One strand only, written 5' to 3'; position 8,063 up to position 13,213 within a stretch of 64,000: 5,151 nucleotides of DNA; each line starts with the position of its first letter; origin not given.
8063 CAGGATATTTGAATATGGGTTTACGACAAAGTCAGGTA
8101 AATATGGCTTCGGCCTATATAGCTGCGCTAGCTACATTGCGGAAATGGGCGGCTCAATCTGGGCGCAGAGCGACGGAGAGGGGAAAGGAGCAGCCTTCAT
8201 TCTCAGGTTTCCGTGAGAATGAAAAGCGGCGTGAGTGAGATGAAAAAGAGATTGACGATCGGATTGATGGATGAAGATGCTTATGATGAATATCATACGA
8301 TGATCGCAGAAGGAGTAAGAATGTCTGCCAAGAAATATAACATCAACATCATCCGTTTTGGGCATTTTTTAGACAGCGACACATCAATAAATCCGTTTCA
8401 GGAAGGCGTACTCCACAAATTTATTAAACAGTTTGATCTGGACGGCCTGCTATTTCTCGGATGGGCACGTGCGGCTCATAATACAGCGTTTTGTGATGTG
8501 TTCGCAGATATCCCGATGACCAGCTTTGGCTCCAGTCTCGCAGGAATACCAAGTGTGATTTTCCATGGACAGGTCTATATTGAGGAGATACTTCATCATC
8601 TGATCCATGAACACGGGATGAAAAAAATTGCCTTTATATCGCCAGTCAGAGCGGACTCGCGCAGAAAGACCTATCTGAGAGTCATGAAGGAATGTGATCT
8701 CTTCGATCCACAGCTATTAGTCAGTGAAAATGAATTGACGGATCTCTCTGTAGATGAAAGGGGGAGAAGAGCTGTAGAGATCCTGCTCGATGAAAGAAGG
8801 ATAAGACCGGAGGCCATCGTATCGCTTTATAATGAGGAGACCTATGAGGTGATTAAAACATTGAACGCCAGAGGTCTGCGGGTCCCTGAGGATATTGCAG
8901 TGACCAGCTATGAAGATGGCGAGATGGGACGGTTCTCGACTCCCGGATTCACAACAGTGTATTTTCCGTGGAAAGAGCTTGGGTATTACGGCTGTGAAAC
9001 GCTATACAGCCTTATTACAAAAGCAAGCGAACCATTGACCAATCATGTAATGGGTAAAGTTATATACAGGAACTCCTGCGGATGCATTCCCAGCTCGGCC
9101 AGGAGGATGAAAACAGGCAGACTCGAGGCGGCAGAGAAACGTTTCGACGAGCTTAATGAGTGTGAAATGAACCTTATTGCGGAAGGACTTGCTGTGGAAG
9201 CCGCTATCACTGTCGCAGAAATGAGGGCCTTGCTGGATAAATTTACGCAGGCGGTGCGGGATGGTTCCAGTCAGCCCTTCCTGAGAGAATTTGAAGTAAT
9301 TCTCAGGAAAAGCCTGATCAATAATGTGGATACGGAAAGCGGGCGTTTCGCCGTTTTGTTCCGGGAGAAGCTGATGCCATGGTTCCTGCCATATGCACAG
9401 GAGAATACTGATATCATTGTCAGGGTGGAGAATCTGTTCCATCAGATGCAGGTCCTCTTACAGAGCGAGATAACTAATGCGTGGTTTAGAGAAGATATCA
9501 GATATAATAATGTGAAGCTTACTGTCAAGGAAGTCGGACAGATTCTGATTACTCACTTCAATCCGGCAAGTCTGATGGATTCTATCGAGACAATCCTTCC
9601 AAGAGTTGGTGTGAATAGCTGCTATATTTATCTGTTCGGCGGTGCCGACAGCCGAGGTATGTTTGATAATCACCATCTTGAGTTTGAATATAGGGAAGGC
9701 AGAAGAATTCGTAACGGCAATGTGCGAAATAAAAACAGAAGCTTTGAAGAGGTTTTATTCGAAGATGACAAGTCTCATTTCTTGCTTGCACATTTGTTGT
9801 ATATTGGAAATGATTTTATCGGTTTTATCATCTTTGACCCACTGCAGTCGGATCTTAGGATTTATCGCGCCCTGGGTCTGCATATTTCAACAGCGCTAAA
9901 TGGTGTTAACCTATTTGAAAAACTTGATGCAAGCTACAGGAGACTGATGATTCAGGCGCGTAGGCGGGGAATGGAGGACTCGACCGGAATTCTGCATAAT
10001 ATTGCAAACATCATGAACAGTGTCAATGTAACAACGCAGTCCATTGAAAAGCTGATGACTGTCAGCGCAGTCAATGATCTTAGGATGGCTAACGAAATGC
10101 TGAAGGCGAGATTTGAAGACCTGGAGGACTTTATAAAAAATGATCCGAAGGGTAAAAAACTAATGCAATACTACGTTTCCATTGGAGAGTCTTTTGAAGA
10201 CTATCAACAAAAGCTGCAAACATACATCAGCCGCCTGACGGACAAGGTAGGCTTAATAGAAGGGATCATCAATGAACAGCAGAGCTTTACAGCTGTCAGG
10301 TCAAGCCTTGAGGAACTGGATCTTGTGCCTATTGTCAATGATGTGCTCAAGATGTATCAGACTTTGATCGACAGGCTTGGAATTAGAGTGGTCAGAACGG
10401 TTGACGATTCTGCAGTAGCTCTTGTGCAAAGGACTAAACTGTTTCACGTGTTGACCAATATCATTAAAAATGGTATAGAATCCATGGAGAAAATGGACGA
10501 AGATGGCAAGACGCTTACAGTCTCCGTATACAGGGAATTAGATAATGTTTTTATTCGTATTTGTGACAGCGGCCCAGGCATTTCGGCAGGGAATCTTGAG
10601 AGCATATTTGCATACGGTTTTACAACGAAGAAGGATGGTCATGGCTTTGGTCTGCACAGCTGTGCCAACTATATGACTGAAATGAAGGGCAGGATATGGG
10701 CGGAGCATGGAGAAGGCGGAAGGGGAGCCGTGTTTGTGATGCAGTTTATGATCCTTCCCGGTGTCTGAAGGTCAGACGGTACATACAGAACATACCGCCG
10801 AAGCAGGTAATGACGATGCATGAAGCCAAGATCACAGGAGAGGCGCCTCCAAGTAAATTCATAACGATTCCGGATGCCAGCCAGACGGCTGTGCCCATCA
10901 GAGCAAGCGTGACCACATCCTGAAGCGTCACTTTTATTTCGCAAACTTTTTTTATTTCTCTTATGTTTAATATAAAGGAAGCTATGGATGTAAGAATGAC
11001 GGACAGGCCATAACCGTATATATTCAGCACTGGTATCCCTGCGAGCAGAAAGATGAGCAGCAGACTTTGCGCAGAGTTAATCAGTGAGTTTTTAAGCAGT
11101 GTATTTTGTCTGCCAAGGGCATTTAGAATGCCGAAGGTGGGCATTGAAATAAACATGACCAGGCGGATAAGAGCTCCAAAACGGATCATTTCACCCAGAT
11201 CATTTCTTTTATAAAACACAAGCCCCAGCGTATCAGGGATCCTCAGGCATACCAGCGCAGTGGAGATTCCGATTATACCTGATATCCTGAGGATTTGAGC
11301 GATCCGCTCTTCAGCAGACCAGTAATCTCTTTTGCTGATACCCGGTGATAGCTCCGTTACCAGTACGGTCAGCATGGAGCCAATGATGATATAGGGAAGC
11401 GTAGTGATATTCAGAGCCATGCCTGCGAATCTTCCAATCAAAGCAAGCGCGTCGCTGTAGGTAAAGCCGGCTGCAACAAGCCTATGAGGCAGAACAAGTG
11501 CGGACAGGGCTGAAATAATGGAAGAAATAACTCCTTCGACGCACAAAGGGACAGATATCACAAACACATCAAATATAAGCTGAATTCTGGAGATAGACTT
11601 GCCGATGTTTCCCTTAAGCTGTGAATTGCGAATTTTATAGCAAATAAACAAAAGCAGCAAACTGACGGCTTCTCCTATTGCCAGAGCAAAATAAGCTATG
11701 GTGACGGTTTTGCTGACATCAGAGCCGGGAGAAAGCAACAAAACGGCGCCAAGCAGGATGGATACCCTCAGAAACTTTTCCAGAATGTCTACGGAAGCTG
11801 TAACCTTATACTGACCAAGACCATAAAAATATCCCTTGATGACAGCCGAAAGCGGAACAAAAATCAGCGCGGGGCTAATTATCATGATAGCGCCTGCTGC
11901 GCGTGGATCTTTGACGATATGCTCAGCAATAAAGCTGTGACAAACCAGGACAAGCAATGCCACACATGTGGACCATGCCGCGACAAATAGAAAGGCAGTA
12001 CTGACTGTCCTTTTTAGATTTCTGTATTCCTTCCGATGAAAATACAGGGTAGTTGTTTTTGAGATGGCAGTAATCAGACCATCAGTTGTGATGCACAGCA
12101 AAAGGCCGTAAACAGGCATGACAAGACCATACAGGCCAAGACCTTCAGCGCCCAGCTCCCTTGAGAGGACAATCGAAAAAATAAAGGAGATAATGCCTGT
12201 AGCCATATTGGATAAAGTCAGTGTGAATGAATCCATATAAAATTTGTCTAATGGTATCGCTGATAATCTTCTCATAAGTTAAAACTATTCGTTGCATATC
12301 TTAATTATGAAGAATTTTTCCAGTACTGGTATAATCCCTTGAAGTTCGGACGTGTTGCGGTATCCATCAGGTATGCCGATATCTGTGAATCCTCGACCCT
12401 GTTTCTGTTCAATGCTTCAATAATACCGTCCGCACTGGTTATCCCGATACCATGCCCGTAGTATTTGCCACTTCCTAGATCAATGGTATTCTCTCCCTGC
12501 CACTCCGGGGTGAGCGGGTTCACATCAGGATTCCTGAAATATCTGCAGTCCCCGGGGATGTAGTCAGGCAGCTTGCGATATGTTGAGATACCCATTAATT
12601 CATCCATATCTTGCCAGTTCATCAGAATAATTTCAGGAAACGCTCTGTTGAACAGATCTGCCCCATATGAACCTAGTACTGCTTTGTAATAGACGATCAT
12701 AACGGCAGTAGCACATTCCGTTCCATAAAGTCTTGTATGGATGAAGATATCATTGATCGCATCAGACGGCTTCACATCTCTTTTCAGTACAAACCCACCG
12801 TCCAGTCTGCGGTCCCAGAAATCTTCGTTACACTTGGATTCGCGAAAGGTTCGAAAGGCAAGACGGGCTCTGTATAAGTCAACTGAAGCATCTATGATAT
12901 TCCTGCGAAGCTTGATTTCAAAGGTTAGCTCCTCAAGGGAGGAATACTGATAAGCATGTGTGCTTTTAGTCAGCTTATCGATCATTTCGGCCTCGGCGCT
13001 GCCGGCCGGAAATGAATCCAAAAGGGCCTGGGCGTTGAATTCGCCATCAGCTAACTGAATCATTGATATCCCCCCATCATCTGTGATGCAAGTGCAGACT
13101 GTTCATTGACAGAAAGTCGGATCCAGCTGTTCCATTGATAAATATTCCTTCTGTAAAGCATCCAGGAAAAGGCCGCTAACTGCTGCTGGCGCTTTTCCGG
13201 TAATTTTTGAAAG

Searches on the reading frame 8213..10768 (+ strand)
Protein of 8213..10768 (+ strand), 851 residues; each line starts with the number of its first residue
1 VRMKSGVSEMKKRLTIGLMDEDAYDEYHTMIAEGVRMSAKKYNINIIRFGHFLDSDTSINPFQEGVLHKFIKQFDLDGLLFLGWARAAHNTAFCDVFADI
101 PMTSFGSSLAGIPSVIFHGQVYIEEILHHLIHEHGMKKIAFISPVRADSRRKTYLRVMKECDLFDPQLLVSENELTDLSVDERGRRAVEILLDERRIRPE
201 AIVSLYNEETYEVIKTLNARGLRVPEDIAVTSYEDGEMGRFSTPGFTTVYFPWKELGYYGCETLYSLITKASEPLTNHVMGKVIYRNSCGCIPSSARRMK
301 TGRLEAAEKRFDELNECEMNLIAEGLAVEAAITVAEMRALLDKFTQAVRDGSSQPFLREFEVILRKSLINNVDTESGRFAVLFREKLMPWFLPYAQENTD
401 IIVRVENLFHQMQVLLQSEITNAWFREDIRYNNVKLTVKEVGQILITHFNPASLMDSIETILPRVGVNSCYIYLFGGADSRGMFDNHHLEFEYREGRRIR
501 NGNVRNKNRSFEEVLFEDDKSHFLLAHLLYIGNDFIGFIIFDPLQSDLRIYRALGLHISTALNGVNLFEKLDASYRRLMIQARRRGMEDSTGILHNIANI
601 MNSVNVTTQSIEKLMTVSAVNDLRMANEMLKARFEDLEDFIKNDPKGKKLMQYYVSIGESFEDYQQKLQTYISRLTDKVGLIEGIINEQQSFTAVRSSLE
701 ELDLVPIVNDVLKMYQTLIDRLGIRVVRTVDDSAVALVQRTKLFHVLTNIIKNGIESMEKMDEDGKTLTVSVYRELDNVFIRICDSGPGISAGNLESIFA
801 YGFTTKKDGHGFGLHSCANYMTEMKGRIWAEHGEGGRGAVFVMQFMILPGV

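Call 77: search_protein_families(library=pfam, proteins=[window:8213-10768:+], max_evalue=0.000001)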
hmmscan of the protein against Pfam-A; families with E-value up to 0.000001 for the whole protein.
window:8213-10768:+ (851 aa): 3 families
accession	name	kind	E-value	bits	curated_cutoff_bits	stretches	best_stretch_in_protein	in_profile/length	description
PF13377.12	Peripla_BP_3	-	1.2e-21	77.9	26.5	1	132-289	5-167/167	Periplasmic binding protein-like domain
PF02518.31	HATPase_c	-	5.6e-17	62.6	26.4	1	740-844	3-106/111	Histidine kinase-, DNA gyrase B-, and HSP90-like ATPase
PF14501.12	HATPase_c_5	-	1.1e-08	35.3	22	1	741-831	4-89/102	GHKL domain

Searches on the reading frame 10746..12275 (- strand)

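Call 77: search_protein_families(library=pfam, proteins=[window:10746-12275:-], max_evalue=0.000001)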
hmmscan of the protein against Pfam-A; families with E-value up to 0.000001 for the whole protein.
window:10746-12275:- (509 aa): 1 family
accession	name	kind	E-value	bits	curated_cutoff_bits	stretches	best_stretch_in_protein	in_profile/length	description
PF01943.22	Polysacc_synt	-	5.9e-20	72.3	28.2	1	16-303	5-263/274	Polysaccharide biosynthesis protein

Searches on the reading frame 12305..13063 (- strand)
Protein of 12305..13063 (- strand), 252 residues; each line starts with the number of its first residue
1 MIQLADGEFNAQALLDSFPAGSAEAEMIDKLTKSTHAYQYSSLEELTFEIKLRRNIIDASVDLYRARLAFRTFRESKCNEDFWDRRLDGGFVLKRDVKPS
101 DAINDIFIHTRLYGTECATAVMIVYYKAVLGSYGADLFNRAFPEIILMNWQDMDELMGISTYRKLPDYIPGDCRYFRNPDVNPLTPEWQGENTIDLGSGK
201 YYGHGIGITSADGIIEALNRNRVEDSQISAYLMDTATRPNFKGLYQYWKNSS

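Call 77: search_protein_families(library=pfam, proteins=[window:12305-13063:-], max_evalue=0.000001)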
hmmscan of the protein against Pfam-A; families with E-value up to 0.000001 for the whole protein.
window:12305-13063:- (252 aa): 1 family
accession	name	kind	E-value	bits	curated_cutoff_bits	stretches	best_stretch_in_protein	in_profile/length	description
PF20085.5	TGL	-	4.4e-94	314.8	23.7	1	1-247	1-244/245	Protein-glutamine gamma-glutamyltransferase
